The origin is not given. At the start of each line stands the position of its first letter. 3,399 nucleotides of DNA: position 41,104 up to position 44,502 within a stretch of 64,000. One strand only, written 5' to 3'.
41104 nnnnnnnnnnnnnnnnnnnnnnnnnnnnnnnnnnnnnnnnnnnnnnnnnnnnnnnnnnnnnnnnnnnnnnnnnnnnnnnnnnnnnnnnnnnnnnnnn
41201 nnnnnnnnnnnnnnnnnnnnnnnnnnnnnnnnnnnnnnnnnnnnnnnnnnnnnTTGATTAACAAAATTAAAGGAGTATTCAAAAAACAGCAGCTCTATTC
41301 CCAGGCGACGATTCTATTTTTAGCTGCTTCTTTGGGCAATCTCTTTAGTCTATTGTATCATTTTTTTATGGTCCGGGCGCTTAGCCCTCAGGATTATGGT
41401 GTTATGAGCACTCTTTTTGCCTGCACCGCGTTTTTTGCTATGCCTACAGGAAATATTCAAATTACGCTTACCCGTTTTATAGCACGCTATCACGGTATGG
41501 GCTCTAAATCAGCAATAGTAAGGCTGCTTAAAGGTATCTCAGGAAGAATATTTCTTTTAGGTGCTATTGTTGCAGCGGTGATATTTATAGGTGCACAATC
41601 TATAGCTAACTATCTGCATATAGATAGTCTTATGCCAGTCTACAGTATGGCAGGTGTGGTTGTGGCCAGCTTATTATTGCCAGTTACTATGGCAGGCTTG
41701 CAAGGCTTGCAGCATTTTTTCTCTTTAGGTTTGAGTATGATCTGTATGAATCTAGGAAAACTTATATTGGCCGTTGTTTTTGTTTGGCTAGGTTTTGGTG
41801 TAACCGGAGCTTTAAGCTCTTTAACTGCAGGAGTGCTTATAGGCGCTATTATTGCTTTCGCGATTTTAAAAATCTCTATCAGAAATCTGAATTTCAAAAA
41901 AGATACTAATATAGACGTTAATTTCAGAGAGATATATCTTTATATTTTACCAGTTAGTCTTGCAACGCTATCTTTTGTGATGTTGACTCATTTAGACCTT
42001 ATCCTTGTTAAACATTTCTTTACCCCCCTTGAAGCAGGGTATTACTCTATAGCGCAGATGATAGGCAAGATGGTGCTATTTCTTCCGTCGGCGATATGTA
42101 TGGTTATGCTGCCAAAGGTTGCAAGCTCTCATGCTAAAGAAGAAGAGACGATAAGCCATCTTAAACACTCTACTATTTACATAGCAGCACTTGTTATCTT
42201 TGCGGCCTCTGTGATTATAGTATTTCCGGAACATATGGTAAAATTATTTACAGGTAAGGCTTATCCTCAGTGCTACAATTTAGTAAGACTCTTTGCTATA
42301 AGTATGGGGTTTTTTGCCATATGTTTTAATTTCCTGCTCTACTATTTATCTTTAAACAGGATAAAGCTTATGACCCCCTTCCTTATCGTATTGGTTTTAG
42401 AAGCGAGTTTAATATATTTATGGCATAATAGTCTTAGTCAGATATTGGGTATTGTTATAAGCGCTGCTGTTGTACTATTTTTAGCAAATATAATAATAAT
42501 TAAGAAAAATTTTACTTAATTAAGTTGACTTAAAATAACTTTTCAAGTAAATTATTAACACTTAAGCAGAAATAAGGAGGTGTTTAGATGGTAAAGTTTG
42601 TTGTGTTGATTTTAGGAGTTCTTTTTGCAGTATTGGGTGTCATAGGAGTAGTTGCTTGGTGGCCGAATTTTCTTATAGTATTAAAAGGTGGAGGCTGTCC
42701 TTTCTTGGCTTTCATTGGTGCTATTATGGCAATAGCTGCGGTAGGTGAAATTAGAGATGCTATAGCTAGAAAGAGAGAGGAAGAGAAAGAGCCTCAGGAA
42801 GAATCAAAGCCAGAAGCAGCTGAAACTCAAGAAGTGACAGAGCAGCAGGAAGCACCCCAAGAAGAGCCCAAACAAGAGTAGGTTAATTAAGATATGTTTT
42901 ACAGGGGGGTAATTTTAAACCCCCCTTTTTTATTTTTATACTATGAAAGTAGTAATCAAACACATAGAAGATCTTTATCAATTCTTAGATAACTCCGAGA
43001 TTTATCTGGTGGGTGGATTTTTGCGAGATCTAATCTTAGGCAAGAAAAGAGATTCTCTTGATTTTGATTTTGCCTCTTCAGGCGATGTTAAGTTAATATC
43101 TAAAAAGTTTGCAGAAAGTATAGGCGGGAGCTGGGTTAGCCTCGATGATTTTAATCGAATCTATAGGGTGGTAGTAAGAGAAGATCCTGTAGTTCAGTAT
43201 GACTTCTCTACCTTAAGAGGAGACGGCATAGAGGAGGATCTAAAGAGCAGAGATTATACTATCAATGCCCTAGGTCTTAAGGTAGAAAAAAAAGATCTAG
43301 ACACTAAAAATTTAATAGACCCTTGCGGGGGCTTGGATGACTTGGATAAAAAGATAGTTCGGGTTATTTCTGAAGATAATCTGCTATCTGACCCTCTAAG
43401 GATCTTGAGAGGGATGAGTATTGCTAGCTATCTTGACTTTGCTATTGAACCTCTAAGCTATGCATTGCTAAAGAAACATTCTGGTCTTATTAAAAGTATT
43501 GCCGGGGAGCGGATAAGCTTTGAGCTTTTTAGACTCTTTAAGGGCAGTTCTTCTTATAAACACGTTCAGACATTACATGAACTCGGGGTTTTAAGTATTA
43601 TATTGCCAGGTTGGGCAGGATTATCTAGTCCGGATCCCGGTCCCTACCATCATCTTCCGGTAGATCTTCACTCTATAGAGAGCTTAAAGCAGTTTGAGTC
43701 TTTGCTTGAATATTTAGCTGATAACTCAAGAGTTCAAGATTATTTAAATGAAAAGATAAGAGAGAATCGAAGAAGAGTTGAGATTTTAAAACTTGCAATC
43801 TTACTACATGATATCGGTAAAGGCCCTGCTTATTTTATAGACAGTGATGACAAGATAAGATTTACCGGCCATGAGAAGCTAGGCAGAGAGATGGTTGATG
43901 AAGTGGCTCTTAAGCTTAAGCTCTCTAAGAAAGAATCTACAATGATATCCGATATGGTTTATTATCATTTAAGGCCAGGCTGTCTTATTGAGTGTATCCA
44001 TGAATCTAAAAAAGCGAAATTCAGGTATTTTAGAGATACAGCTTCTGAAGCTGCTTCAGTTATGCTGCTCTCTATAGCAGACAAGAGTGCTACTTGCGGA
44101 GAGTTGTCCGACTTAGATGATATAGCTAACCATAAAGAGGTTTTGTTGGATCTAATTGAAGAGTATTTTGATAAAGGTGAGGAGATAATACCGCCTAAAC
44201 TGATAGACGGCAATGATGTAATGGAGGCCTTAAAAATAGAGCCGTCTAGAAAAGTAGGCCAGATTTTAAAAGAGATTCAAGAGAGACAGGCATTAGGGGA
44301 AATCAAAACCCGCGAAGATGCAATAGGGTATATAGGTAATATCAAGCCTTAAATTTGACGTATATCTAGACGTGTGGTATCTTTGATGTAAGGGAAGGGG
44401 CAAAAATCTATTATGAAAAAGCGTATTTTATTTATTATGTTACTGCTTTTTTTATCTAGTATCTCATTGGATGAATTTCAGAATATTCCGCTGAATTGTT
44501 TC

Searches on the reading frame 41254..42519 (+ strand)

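Call 44: search_protein_families(library=pfam, proteins=[window:41254-42519:+], max_evalue=0.00001)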
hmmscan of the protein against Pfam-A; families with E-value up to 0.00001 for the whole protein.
window:41254-42519:+ (421 aa): 2 families
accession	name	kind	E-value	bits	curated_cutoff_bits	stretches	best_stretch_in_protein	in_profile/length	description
PF01943.22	Polysacc_synt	-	3.9e-15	56.4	28.2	1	18-290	5-271/274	Polysaccharide biosynthesis protein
PF13440.11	Polysacc_synt_3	-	6.9e-13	48.9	23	1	39-340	2-291/293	Polysaccharide biosynthesis protein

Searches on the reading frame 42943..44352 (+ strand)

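Call 44: search_protein_families(library=pfam, proteins=[window:42943-44352:+], max_evalue=0.00001)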
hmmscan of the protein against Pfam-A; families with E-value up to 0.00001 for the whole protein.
window:42943-44352:+ (469 aa): 3 families
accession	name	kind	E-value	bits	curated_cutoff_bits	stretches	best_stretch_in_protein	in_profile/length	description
PF01743.26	PolyA_pol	-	3.4e-17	63.4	23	1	20-140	1-126/126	Poly A polymerase head domain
PF12627.12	PolyA_pol_RNAbd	-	6.6e-11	42.3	22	1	165-224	1-60/64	Probable RNA and SrmB- binding site of polymerase A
PF01966.28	HD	-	9.3e-10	39.3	22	1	243-381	4-112/116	HD domain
